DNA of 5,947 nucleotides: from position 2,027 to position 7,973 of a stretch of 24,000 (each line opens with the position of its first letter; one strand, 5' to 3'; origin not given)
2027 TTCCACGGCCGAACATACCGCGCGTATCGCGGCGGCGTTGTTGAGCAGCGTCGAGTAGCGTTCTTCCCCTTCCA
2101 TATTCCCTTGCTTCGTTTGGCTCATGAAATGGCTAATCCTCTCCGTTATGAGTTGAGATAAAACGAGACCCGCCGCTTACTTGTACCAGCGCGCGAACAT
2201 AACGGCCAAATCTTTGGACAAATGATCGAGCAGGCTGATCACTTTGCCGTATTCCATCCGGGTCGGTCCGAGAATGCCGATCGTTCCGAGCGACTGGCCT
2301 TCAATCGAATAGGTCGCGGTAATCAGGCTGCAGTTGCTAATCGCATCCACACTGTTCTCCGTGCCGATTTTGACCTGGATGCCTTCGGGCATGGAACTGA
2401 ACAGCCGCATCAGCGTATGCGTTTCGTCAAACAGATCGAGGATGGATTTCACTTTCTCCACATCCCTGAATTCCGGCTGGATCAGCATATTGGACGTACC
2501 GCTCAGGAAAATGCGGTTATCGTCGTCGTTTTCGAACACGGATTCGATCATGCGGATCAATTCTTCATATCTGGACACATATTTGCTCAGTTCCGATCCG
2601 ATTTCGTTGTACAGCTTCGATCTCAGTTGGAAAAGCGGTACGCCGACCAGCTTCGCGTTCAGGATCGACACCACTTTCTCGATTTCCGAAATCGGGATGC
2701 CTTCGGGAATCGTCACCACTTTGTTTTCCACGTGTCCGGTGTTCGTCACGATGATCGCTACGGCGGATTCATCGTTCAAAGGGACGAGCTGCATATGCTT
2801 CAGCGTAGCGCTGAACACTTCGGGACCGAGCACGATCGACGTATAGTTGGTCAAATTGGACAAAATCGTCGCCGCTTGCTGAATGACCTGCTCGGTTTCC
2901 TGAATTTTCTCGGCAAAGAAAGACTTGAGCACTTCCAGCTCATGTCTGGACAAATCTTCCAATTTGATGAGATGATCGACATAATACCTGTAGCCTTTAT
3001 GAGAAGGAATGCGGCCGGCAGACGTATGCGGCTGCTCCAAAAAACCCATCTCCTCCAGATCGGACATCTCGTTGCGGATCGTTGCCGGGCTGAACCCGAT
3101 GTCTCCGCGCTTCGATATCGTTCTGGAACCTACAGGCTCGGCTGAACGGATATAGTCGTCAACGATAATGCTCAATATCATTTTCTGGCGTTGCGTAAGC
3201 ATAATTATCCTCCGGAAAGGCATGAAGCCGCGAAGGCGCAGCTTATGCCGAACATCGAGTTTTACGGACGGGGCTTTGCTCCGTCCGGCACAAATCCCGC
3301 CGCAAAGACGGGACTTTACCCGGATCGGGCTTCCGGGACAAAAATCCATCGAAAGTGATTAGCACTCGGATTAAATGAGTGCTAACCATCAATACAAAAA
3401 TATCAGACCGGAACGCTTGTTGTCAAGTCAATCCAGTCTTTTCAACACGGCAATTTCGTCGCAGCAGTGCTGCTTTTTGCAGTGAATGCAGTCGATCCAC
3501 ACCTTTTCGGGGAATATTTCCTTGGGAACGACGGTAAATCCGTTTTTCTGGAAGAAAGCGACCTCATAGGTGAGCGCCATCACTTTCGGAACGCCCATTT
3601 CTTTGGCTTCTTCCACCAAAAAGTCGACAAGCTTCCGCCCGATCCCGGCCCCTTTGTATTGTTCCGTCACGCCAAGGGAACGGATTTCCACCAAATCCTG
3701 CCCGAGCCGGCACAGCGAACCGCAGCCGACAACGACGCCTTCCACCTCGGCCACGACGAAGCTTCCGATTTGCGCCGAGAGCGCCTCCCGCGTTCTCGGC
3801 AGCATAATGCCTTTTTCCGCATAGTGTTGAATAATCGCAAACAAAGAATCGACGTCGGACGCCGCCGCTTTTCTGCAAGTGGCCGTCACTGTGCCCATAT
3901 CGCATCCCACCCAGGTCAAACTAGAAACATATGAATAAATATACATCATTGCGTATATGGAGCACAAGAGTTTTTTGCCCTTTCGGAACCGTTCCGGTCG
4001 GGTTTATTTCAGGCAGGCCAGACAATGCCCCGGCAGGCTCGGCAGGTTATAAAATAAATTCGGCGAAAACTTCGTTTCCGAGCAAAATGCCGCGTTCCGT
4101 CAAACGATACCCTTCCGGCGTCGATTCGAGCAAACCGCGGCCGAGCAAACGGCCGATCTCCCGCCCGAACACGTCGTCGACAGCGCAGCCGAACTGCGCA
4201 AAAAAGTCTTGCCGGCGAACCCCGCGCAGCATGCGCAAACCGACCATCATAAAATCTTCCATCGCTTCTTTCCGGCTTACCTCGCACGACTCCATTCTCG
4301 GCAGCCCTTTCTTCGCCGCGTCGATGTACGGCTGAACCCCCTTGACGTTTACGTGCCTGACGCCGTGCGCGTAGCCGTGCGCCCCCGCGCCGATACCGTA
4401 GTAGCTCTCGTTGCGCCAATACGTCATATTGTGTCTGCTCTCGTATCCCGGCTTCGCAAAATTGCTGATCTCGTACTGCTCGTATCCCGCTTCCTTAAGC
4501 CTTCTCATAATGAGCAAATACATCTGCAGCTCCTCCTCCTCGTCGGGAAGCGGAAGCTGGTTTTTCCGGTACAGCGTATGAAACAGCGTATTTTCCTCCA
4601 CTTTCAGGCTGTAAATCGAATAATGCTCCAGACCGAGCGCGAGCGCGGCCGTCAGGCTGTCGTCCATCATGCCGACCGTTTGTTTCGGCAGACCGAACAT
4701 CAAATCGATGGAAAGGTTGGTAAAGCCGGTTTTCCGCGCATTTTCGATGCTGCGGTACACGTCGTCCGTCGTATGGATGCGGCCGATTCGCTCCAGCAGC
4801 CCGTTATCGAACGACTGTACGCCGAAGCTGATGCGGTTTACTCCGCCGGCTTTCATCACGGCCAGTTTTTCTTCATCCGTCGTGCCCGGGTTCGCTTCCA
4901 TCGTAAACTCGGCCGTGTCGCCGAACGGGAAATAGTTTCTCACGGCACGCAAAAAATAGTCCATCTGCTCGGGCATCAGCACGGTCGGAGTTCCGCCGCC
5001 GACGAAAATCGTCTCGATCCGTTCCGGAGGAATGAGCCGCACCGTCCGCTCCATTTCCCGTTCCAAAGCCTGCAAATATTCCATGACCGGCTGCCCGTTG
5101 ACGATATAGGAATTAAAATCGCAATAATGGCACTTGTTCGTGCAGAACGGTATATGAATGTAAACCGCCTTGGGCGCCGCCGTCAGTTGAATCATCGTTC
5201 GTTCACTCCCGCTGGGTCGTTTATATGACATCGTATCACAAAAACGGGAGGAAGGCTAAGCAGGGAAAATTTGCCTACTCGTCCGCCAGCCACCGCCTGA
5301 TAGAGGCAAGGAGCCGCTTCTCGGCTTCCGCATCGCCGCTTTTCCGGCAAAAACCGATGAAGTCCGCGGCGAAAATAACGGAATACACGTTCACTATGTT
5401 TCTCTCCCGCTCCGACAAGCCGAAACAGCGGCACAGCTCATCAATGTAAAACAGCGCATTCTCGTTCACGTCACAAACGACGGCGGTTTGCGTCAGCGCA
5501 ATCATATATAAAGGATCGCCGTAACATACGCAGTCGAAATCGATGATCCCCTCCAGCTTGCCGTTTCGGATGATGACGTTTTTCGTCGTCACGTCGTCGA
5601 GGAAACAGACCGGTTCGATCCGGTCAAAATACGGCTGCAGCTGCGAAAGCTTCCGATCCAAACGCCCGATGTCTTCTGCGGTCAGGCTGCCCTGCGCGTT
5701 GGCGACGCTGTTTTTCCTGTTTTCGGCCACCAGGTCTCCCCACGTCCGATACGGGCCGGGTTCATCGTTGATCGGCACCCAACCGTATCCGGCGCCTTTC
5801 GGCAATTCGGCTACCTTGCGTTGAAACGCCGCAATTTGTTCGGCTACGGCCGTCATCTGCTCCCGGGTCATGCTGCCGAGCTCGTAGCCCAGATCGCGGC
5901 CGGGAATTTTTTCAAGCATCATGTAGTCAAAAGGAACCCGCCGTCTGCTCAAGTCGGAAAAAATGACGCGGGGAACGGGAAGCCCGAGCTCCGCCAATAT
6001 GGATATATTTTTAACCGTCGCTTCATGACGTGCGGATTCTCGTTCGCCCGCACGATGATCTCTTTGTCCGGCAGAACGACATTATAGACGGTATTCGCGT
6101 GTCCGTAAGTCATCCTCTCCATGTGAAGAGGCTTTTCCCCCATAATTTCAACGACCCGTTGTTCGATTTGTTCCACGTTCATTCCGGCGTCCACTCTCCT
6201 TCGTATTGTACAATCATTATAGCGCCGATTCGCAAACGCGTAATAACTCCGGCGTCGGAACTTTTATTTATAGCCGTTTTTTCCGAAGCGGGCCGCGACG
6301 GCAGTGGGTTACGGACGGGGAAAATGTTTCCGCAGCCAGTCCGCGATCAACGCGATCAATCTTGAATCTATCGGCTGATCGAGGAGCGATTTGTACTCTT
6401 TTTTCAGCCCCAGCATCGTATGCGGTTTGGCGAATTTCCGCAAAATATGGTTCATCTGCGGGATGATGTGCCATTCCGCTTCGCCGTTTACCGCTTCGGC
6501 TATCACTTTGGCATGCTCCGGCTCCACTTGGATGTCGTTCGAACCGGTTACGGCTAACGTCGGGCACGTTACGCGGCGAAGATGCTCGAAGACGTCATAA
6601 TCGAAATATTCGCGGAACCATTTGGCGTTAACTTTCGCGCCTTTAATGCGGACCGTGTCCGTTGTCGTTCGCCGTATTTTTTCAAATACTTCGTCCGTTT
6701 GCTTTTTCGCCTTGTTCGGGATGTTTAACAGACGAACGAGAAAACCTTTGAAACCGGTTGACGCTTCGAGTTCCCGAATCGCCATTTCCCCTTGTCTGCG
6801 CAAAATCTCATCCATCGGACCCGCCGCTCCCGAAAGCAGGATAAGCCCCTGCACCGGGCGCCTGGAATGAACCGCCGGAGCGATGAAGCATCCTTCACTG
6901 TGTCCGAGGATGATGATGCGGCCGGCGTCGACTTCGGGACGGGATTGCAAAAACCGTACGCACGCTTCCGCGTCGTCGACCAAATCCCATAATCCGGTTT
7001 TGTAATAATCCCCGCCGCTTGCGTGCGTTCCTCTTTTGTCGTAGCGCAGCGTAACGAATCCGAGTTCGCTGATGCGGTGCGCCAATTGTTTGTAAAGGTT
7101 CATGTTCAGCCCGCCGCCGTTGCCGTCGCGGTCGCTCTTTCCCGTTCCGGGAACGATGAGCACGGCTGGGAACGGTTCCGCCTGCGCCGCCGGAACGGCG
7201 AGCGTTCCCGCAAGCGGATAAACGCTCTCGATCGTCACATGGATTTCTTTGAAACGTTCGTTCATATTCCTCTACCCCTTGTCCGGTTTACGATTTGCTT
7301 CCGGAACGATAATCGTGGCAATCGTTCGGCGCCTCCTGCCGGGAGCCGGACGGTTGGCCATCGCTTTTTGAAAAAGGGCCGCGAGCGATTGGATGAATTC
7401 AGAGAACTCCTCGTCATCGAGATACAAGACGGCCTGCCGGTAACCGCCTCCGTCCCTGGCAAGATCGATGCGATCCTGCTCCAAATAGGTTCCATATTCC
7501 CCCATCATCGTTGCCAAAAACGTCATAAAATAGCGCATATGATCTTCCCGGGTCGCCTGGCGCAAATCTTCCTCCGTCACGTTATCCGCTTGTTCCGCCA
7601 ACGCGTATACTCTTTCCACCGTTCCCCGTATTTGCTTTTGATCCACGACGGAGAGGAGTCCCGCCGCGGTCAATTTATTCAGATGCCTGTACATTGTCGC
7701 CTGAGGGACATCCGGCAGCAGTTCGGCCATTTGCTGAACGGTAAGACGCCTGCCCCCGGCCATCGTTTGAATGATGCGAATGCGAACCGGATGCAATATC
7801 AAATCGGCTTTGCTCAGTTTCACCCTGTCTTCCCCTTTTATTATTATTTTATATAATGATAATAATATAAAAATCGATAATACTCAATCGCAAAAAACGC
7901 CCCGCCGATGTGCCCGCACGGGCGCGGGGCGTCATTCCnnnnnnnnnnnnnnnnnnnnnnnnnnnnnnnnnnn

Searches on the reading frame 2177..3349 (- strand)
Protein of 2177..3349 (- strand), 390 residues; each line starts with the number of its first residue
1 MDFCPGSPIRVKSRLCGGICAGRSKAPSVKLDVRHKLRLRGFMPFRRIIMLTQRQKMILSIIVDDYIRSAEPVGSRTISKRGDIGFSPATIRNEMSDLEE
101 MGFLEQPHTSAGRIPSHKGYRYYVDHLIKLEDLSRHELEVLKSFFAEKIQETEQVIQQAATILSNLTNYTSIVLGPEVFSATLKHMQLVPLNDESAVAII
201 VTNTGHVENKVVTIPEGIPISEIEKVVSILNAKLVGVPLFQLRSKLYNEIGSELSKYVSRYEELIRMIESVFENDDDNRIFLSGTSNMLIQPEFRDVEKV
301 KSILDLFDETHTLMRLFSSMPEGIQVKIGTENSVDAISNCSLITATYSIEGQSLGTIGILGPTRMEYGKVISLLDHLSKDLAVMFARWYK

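Call 3: search_protein_families(library=pfam, proteins=[window:2177-3349:-])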
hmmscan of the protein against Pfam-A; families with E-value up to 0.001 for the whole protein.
window:2177-3349:- (390 aa): 2 families
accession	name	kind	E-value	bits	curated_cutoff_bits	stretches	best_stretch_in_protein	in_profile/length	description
PF01628.27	HrcA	-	4.4e-71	239.7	22.2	1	153-371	1-215/215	HrcA protein C terminal domain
PF03444.21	HrcA_DNA-bdg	-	1.1e-05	25.5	21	1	50-121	1-71/79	Winged helix-turn-helix transcription repressor, HrcA DNA-binding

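Call 4: search_protein_families(library=ncbifam, proteins=[window:2177-3349:-])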
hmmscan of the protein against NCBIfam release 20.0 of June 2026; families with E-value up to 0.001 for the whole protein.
window:2177-3349:- (390 aa): 2 families
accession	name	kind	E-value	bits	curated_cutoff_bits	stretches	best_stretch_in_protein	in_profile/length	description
TIGR00331.1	hrcA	equivalog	1.6e-108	363.3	197.2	1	52-382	1-335/338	heat-inducible transcriptional repressor HrcA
NF003033.0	PRK03911.1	equivalog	4e-17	62.7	248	1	52-169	4-121/264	HrcA family transcriptional regulator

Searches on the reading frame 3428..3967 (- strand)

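Call 3: search_protein_families(library=pfam, proteins=[window:3428-3967:-])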
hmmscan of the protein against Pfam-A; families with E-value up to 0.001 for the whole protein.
window:3428-3967:- (179 aa): 4 families
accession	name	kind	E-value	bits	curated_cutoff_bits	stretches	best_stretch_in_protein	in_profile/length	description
PF00583.31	Acetyltransf_1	-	2.2e-14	54.2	20.7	1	61-144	26-116/116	Acetyltransferase (GNAT) family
PF13508.13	Acetyltransf_7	-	1.4e-13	51.4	27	1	68-145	3-83/84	Acetyltransferase (GNAT) domain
PF13673.13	Acetyltransf_10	-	6.7e-10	39.5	23.6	1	61-151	24-114/128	Acetyltransferase (GNAT) domain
PF14542.12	Acetyltransf_CG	-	4.9e-05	23.8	30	1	89-142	21-74/80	GCN5-related N-acetyl-transferase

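Call 4: search_protein_families(library=ncbifam, proteins=[window:3428-3967:-])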
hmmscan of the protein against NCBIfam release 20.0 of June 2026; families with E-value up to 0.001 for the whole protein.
window:3428-3967:- (179 aa): 10 families
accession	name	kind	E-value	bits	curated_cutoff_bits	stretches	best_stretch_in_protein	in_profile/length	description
NF005840.0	PRK07757.1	equivalog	2.6e-52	176.8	154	1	30-178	4-152/153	N-acetyltransferase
NF008964.0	PRK12308.1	equivalog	1.5e-39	135.9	657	1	28-174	463-609/624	argininosuccinate lyase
NF005921.0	PRK07922.1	equivalog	2.1e-30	105.6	180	1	28-162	6-141/170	amino-acid N-acetyltransferase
NF003641.0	PRK05279.1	equivalog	5.5e-21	74.9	344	1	29-155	295-423/441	amino-acid N-acetyltransferase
TIGR01890.1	N-Ac-Glu-synth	equivalog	2.4e-20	72.9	202.85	1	29-155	283-411/429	amino-acid N-acetyltransferase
NF040501.1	resist_ArsN2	equivalog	4.7e-14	52.1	125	1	61-157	17-114/133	arsenic resistance N-acetyltransferase ArsN2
TIGR01575.1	rimI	equivalog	1.7e-05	25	86.4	1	58-129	22-92/132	ribosomal protein S18-alanine N-acetyltransferase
NF040503.1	resist_ArsN1a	equivalog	0.00021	21.1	170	1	95-135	79-119/159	arsinothricin resistance N-acetyltransferase ArsN1 family A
NF002959.0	PRK03624.1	equivalog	0.00043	20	124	1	62-131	43-111/147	GNAT family acetyltransferase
NF010241.0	PRK13688.1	equivalog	0.00061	19.6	194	1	90-149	78-134/159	N-acetyltransferase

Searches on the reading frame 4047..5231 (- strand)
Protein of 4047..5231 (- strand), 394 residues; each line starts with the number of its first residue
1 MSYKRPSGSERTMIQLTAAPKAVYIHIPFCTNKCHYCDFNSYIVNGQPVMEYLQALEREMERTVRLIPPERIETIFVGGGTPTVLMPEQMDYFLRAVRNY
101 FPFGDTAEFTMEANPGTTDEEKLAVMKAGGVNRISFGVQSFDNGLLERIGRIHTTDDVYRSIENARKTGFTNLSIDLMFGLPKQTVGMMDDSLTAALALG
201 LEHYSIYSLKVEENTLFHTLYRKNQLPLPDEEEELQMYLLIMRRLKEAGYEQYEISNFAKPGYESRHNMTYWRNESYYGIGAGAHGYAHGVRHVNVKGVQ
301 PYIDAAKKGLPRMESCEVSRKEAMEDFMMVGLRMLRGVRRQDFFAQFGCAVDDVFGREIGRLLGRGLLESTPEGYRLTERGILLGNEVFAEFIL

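Call 3: search_protein_families(library=pfam, proteins=[window:4047-5231:-])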
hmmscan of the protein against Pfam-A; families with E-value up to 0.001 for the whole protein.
window:4047-5231:- (394 aa): 2 families
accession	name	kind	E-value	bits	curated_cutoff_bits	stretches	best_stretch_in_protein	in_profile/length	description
PF04055.27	Radical_SAM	-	2.5e-31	109.5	29.5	1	24-193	1-163/166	Radical SAM superfamily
PF06969.22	HemN_C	-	3.6e-14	53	24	1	318-384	1-67/67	HemN C-terminal domain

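Call 4: search_protein_families(library=ncbifam, proteins=[window:4047-5231:-])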
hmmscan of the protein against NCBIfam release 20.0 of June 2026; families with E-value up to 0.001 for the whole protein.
window:4047-5231:- (394 aa): 24 families
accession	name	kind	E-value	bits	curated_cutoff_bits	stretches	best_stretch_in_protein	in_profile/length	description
TIGR00539.1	hemN_rel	equivalog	3e-115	385.2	205.4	1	22-369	2-346/361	radical SAM family heme chaperone HemW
NF005133.0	PRK06582.1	equivalog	2.7e-71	240.6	597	1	14-390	5-386/390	coproporphyrinogen III oxidase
NF006067.1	PRK08208.1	equivalog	6.6e-63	213.1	380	1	20-388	35-410/427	STM4012 family radical SAM protein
TIGR04107.1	rSAM_HutW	equivalog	1.2e-62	212.2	400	1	13-381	32-403/419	heme anaerobic degradation radical SAM methyltransferase ChuW/HutW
NF004567.0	PRK05904.1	equivalog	2.9e-58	197.8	355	1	21-338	7-308/353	coproporphyrinogen III oxidase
TIGR03994.1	rSAM_HemZ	equivalog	1.4e-53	182.5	321.4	1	20-254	84-319/401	coproporphyrinogen dehydrogenase HemZ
TIGR00538.1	hemN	equivalog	7.1e-49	166.8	324.95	1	18-391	47-437/454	oxygen-independent coproporphyrinogen III oxidase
NF006385.0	PRK08629.1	equivalog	2.6e-45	155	355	1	22-392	54-413/439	coproporphyrinogen III oxidase family protein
NF006064.0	PRK08207.2-2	equivalog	2.5e-41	142.2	504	1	22-276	146-402/465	coproporphyrinogen III oxidase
NF006060.0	PRK08207.1-3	equivalog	2.9e-39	135.1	653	1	9-241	138-377/477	coproporphyrinogen III oxidase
NF006061.0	PRK08207.1-4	equivalog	5.1e-38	131.1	702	1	22-253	175-410/501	coproporphyrinogen III oxidase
NF006066.0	PRK08207.2-5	equivalog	4.9e-33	114.5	1117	1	21-285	191-469/518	coproporphyrinogen III oxidase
NF006063.0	PRK08207.2-1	equivalog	3.4e-31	108.5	1074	1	21-286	193-476/518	coproporphyrinogen III oxidase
NF006062.0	PRK08207.1-5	equivalog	1.2e-28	100.3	1007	1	17-254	145-389/476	coproporphyrinogen III oxidase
TIGR04419.1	no_iron_rSAM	equivalog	9.3e-28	97.8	300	1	57-283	27-252/378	HemN-related non-iron pseudo-SAM protein PsgB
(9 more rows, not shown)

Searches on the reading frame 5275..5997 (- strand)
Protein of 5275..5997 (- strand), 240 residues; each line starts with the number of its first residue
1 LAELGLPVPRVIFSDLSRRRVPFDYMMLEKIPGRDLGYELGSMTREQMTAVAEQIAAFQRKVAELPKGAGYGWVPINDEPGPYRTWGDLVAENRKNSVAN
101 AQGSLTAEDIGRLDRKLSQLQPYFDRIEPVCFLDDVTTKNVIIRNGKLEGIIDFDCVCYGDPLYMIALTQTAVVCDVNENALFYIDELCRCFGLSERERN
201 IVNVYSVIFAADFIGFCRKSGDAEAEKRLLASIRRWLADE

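Call 54: search_protein_families(library=pfam, proteins=[window:5275-5997:-])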
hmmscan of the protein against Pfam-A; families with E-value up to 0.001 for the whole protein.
window:5275-5997:- (240 aa): 1 family
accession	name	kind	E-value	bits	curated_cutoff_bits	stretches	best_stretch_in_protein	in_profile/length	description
PF01636.29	APH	-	2.4e-15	57.4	23.2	1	2-169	48-209/239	Phosphotransferase enzyme family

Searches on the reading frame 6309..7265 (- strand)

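Call 27: search_protein_families(library=pfam, proteins=[window:6309-7265:-])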
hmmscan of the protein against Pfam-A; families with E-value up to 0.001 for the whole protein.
window:6309-7265:- (318 aa): 6 families
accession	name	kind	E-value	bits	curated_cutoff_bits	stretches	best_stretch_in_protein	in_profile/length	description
PF12146.15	Hydrolase_4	-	2.2e-18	66.9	27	1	50-274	12-233/239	Serine aminopeptidase, S33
PF00326.27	Peptidase_S9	-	3.1e-10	40.3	22.6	1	66-135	11-84/213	Prolyl oligopeptidase family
PF02129.25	Peptidase_S15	-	3.4e-08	34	23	1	21-273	8-260/262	X-Pro dipeptidyl-peptidase (S15 family)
PF12697.13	Abhydrolase_6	-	3.8e-07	31.4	26.3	1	56-273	19-204/217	Alpha/beta hydrolase family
PF00561.26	Abhydrolase_1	-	0.0001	22.5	25.8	0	33-273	1-238/245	alpha/beta hydrolase fold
PF06821.19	Ser_hydrolase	-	0.00089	19.7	22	0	106-150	46-94/172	Serine hydrolase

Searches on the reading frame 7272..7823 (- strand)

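Call 27: search_protein_families(library=pfam, proteins=[window:7272-7823:-])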
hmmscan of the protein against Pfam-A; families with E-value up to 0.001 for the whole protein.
window:7272-7823:- (183 aa): 4 families
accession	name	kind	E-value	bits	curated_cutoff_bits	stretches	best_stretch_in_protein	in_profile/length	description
PF12840.13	HTH_20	-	9.7e-15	54.7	27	1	10-60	2-51/51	Helix-turn-helix domain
PF01022.26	HTH_5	-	3.2e-05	24.2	22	1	12-58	2-46/47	Bacterial regulatory protein, arsR family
PF13814.12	Replic_Relax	-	6.1e-05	23.6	25.3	1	25-91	8-83/191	Replication-relaxation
PF09339.16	HTH_IclR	-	0.00094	19.4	22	0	16-58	7-49/52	IclR helix-turn-helix domain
